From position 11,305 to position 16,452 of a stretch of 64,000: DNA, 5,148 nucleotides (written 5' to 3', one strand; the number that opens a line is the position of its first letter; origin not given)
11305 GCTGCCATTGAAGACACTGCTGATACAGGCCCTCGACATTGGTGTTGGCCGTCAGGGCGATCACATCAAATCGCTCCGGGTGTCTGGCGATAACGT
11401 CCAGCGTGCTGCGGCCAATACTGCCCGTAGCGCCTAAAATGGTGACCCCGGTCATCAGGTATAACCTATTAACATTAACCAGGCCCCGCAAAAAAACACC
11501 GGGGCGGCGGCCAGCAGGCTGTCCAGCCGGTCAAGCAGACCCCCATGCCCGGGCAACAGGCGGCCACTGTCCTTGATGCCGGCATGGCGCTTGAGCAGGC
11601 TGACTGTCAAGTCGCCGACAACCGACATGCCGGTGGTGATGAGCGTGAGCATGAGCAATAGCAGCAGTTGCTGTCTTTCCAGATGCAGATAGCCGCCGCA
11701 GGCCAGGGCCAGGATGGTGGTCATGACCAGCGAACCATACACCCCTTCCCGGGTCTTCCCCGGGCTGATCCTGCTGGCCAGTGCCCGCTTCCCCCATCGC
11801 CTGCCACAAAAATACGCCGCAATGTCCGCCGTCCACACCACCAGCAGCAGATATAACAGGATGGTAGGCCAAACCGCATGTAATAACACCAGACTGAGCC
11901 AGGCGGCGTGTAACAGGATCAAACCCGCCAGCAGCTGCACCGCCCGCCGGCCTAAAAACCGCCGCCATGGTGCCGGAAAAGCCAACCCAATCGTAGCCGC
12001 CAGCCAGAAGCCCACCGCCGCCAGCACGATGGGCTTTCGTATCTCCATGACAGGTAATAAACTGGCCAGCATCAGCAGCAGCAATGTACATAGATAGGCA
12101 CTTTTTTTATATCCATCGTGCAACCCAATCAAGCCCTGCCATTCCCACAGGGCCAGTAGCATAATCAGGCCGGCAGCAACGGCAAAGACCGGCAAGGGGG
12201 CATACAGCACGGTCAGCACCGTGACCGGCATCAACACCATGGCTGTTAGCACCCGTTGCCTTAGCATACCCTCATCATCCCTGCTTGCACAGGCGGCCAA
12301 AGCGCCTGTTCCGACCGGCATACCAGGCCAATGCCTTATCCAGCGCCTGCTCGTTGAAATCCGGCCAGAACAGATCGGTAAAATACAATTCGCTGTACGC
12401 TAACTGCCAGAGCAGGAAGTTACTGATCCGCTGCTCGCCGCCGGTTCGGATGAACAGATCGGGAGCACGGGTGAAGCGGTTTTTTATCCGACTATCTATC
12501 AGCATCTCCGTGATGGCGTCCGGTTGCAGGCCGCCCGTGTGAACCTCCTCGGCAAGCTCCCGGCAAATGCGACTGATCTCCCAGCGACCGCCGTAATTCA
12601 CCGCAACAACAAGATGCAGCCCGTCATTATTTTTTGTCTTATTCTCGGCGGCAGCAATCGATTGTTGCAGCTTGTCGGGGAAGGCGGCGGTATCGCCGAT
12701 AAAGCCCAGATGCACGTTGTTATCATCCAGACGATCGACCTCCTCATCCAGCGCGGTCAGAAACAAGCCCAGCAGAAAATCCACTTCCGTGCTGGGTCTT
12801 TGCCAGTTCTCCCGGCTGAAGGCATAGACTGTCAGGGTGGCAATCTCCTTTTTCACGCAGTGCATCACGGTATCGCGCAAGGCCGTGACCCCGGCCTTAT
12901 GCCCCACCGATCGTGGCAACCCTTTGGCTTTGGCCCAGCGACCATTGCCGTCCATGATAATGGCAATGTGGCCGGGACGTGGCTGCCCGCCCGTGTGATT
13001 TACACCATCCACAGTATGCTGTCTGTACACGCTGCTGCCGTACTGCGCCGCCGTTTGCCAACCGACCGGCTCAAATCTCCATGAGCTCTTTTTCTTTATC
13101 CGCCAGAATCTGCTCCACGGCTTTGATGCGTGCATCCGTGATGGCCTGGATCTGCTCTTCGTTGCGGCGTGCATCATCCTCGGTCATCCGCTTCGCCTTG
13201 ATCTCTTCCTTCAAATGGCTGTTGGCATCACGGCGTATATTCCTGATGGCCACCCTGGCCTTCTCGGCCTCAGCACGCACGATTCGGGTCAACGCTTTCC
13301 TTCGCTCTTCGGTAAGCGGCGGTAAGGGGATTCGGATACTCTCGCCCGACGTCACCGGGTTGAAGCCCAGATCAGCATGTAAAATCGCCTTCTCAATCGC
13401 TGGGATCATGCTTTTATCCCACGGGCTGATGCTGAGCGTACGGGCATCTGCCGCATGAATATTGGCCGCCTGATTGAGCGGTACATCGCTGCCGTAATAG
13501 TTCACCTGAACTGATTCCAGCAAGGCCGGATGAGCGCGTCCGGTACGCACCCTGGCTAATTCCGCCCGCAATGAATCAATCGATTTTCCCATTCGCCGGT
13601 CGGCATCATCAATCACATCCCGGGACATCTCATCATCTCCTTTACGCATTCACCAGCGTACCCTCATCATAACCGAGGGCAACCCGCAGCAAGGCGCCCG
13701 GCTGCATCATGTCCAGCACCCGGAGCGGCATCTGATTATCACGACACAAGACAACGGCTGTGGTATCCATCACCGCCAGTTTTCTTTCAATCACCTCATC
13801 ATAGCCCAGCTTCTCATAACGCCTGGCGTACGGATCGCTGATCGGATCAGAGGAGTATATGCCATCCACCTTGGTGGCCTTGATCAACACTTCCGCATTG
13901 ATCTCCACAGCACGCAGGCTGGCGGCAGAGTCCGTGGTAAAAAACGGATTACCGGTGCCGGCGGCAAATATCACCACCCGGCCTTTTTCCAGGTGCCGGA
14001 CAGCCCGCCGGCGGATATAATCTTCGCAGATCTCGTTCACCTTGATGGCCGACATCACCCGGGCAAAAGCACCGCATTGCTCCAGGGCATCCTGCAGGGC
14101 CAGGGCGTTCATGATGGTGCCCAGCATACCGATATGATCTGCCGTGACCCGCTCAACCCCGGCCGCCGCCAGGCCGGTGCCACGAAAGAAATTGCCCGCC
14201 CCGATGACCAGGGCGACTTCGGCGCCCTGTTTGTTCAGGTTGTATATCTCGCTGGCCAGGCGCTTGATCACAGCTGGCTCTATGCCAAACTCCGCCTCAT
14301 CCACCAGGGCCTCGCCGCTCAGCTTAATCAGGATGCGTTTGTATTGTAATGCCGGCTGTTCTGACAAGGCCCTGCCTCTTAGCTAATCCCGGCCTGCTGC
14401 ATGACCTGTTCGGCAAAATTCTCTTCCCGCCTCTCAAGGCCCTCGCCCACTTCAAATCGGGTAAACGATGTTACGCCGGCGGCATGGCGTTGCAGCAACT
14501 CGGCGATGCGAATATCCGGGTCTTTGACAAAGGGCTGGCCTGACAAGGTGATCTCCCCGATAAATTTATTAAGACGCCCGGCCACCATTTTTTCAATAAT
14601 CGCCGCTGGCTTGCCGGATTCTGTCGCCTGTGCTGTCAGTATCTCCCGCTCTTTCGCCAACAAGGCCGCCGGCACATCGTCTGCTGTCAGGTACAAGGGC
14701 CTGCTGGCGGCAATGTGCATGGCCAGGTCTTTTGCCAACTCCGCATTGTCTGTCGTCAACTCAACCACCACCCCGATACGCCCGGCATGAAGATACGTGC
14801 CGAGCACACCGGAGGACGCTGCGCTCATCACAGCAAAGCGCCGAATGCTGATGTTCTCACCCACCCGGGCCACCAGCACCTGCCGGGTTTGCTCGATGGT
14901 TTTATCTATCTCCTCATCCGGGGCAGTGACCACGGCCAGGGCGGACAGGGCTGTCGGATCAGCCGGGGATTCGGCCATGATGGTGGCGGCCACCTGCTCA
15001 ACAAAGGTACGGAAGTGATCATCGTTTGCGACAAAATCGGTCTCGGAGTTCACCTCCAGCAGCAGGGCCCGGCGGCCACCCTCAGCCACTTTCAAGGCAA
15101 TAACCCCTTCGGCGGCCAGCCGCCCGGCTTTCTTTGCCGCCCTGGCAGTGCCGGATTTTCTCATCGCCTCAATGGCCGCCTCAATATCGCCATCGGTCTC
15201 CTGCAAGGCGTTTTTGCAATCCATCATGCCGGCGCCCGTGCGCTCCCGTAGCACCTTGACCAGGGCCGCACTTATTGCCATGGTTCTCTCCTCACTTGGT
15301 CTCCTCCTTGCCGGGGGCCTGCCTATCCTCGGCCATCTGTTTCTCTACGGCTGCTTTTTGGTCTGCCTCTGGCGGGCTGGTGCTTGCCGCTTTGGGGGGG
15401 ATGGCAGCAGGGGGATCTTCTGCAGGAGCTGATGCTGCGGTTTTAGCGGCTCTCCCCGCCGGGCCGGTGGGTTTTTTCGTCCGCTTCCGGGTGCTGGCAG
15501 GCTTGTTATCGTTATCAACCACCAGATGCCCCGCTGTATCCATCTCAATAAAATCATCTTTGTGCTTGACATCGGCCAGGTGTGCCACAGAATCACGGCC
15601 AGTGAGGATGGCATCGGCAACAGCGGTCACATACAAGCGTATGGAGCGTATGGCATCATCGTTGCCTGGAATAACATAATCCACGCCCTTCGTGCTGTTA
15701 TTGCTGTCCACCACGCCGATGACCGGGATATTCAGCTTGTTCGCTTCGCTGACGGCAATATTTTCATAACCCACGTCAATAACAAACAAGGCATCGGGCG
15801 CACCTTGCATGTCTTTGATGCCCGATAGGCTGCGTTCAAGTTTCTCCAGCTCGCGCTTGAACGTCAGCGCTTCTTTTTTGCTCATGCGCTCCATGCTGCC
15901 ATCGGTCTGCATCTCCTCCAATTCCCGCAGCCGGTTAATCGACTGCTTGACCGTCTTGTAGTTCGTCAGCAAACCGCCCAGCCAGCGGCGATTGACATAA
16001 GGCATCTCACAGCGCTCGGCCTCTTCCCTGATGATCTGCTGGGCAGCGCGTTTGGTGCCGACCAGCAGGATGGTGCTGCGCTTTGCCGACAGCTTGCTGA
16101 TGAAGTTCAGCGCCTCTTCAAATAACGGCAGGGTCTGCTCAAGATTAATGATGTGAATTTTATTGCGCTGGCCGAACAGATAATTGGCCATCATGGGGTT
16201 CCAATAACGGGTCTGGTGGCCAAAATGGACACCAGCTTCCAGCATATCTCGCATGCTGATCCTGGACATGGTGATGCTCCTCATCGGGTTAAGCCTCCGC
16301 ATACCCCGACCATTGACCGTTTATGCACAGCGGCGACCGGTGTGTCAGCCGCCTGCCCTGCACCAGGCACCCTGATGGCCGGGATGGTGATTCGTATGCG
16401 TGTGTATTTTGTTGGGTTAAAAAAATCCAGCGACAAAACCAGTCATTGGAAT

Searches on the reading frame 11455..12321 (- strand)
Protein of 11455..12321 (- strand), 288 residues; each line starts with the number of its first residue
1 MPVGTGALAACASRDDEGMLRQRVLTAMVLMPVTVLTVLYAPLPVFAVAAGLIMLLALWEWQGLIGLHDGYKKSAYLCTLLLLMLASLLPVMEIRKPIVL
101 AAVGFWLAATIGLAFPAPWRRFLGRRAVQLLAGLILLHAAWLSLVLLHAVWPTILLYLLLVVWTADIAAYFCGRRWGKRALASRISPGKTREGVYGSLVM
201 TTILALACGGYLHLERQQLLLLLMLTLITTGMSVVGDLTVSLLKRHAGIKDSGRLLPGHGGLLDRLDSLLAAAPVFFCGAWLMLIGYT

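Call 51: search_protein_families(library=pfam, proteins=[window:11455-12321:-], max_evalue=0.000001)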
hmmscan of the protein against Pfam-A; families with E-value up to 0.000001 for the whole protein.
window:11455-12321:- (288 aa): 1 family
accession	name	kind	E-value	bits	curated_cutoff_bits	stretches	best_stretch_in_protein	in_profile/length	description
PF01148.25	CTP_transf_1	-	4.6e-54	184.5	24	1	22-278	2-259/264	Cytidylyltransferase family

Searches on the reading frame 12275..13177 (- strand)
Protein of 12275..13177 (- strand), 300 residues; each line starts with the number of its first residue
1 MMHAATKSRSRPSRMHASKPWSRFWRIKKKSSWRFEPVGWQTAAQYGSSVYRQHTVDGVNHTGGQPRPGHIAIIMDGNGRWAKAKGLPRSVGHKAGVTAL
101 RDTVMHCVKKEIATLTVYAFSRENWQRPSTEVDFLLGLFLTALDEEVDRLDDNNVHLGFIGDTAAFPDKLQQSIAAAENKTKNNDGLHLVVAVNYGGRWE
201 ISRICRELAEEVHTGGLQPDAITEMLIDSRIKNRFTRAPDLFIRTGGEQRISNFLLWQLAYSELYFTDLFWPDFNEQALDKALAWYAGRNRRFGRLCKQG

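Call 51: search_protein_families(library=pfam, proteins=[window:12275-13177:-], max_evalue=0.000001)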
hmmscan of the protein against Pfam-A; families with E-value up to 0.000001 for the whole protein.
window:12275-13177:- (300 aa): 1 family
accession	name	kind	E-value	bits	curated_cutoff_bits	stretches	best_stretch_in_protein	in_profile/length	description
PF01255.24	Prenyltransf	-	4e-80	268.9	27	1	74-294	1-219/219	Putative undecaprenyl diphosphate synthase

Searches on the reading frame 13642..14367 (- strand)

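Call 51: search_protein_families(library=pfam, proteins=[window:13642-14367:-], max_evalue=0.000001)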
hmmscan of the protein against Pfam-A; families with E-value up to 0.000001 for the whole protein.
window:13642-14367:- (241 aa): 1 family
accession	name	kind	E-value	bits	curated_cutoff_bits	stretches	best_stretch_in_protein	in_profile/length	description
PF00696.33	AA_kinase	-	4.9e-34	118.5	24.9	1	10-219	1-234/234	Amino acid kinase family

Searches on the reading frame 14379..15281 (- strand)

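Call 51: search_protein_families(library=pfam, proteins=[window:14379-15281:-], max_evalue=0.000001)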
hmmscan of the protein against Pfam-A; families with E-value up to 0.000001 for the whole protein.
window:14379-15281:- (300 aa): 1 family
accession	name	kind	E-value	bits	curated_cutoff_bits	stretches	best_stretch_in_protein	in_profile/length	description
PF00889.24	EF_TS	-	9.5e-71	238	27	1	72-280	1-204/204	Elongation factor TS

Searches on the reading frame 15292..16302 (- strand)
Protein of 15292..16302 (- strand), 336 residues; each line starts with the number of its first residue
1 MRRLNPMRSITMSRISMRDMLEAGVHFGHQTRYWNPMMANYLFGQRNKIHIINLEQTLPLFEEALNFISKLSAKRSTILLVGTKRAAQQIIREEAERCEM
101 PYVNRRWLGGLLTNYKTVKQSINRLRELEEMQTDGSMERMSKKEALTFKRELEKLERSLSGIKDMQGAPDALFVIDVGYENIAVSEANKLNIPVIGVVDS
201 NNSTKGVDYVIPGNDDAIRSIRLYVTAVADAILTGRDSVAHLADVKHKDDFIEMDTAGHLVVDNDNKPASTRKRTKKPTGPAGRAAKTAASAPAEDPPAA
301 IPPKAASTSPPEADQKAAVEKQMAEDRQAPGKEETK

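Call 51: search_protein_families(library=pfam, proteins=[window:15292-16302:-], max_evalue=0.000001)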
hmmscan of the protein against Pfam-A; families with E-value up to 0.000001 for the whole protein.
window:15292-16302:- (336 aa): 1 family
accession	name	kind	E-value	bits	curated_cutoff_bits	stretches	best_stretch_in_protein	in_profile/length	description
PF00318.25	Ribosomal_S2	-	3.1e-94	314.7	26.1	1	20-235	1-216/216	Ribosomal protein S2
